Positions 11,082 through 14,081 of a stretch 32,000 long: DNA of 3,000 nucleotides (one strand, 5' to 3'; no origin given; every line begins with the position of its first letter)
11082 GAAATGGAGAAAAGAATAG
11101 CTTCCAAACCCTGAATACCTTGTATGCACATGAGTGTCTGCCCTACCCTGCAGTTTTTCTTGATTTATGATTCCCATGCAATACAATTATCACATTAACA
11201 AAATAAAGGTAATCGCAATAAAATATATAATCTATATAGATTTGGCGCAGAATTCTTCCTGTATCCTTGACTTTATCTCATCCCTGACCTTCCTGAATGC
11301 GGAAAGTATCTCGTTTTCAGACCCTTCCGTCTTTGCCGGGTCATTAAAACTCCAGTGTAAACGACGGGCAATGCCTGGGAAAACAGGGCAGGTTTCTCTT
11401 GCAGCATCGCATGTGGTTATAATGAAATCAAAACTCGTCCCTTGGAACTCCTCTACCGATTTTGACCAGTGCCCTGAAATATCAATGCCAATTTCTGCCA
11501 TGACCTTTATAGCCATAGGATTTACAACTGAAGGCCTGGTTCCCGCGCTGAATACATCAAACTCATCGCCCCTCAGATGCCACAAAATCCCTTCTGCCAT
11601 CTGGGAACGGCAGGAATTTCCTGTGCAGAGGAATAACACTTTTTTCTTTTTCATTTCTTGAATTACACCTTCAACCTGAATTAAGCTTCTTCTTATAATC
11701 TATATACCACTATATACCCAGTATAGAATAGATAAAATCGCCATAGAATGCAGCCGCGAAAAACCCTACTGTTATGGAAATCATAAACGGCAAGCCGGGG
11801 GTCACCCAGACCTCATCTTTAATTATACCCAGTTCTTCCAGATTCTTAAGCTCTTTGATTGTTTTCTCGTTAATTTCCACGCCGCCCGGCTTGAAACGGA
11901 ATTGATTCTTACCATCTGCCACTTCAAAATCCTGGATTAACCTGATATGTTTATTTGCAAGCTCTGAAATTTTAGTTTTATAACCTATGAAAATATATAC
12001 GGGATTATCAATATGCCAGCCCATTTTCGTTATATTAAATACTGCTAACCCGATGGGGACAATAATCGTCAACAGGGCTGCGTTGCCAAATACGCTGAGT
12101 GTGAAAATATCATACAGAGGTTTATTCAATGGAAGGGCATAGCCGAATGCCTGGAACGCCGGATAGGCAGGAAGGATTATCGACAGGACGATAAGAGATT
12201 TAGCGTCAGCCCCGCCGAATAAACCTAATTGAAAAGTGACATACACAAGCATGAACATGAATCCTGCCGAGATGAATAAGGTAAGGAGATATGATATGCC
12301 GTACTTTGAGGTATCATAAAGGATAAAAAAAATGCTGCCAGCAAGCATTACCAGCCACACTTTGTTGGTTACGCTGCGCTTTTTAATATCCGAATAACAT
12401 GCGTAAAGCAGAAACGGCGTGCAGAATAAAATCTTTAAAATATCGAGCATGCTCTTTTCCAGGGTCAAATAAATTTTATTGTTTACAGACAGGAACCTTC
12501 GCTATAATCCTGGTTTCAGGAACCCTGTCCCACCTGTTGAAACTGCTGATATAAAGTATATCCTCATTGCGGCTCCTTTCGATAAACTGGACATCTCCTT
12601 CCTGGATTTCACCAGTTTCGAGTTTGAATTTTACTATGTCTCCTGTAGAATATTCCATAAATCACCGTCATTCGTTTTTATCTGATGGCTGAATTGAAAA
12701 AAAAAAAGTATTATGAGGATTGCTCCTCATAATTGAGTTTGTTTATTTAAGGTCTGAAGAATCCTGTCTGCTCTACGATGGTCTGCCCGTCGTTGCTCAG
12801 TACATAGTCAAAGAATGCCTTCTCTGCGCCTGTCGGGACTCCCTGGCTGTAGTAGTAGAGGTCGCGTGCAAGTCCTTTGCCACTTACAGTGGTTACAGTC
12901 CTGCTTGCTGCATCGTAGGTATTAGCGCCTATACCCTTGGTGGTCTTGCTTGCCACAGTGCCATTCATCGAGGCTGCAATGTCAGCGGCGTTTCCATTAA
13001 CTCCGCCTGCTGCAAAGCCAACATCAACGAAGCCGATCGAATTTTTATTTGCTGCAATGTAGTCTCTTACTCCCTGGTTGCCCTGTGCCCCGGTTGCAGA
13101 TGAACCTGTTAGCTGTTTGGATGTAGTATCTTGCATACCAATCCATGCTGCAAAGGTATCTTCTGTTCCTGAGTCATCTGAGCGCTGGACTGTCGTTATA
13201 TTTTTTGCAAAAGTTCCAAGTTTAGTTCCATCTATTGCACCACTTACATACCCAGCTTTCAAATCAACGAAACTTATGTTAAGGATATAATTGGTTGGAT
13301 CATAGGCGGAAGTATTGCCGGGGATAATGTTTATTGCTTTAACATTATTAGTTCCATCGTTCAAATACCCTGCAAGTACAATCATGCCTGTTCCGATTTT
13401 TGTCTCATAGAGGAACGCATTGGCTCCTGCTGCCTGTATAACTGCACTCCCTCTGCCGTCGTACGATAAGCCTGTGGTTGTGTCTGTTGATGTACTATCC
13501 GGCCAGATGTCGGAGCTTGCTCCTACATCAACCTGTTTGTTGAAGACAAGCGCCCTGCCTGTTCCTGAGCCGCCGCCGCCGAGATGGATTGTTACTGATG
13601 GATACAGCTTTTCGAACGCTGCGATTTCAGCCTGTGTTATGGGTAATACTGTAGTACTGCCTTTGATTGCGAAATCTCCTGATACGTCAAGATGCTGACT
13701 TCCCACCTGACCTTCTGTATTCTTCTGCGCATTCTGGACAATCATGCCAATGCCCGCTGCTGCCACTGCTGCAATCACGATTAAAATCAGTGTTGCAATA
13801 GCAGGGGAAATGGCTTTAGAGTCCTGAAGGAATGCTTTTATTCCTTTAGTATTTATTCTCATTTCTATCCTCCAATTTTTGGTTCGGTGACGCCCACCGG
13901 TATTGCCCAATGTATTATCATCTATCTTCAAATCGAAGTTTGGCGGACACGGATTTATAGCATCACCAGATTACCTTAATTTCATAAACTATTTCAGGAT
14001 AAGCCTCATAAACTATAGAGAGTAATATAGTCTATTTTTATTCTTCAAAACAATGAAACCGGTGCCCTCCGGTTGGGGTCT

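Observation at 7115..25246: Five copies of a 38-41 nt conserved intergenic element linking pstS, the AbrB-PhoU regulators and accessory operons (candidate archaeal Pho box/operator)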

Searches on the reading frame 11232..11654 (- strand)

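Call 11: search_protein_families(library=pfam, proteins=[window:11232-11654:-])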
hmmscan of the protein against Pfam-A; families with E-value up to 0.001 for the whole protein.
window:11232-11654:- (140 aa): 1 family
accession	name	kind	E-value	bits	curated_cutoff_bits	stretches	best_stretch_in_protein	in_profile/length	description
PF01451.26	LMWPc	-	4.4e-22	79.3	23.2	1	6-133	1-142/144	Low molecular weight phosphotyrosine protein phosphatase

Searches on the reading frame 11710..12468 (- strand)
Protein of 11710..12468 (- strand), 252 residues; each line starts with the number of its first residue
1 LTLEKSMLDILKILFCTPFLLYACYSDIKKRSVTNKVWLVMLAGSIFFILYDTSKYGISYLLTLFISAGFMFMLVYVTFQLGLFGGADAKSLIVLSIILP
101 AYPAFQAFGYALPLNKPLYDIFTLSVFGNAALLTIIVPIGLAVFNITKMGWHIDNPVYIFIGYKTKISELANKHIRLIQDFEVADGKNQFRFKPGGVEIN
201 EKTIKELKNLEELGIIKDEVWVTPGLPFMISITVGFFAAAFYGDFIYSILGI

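Call 10: search_protein_families(library=pfam, proteins=[window:11710-12468:-])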
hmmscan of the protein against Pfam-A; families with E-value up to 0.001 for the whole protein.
window:11710-12468:- (252 aa): 2 families
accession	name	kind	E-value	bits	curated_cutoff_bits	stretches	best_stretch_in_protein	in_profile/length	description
PF06847.16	Arc_PepC_II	-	2.5e-25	89.3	29.9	1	155-245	2-93/93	Archaeal Peptidase A24 C-terminus Type II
PF01478.23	Peptidase_A24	-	4.4e-14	53.2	26.5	1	15-112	2-89/104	Type IV leader peptidase family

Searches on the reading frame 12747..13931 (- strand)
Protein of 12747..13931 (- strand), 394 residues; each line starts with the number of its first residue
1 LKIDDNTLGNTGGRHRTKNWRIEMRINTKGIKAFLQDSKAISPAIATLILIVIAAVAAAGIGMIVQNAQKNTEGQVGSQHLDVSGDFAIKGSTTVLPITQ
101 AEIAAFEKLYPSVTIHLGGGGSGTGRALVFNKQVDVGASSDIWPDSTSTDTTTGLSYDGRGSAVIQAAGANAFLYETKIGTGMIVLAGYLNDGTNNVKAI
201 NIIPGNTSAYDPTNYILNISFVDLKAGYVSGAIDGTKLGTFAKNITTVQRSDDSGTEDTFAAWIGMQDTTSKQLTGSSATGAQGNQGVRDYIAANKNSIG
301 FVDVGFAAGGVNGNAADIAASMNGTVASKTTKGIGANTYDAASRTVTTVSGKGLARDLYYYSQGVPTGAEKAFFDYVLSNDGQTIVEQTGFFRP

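Call 10: search_protein_families(library=pfam, proteins=[window:12747-13931:-])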
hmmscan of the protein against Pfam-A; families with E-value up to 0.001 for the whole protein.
window:12747-13931:- (394 aa): 1 family
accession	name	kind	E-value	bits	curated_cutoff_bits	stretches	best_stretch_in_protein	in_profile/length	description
PF12849.12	PBP_like_2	-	3.1e-16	60.4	27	1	82-380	7-266/267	PBP superfamily domain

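Call 53: search_protein_families(library=ncbifam, proteins=[window:12747-13931:-], max_evalue=0.01)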
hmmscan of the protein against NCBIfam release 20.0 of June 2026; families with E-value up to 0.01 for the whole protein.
window:12747-13931:- (394 aa): 2 families
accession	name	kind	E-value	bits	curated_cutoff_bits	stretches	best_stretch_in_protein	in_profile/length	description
TIGR02136.1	ptsS_2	subfamily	4.3e-24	85.2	206.6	2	47-142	7-97/295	phosphate ABC transporter substrate-binding protein PstS family protein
TIGR00975.1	3a0107s03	equivalog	6.3e-12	45.2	205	2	243-331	129-222/315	phosphate ABC transporter substrate-binding protein PstS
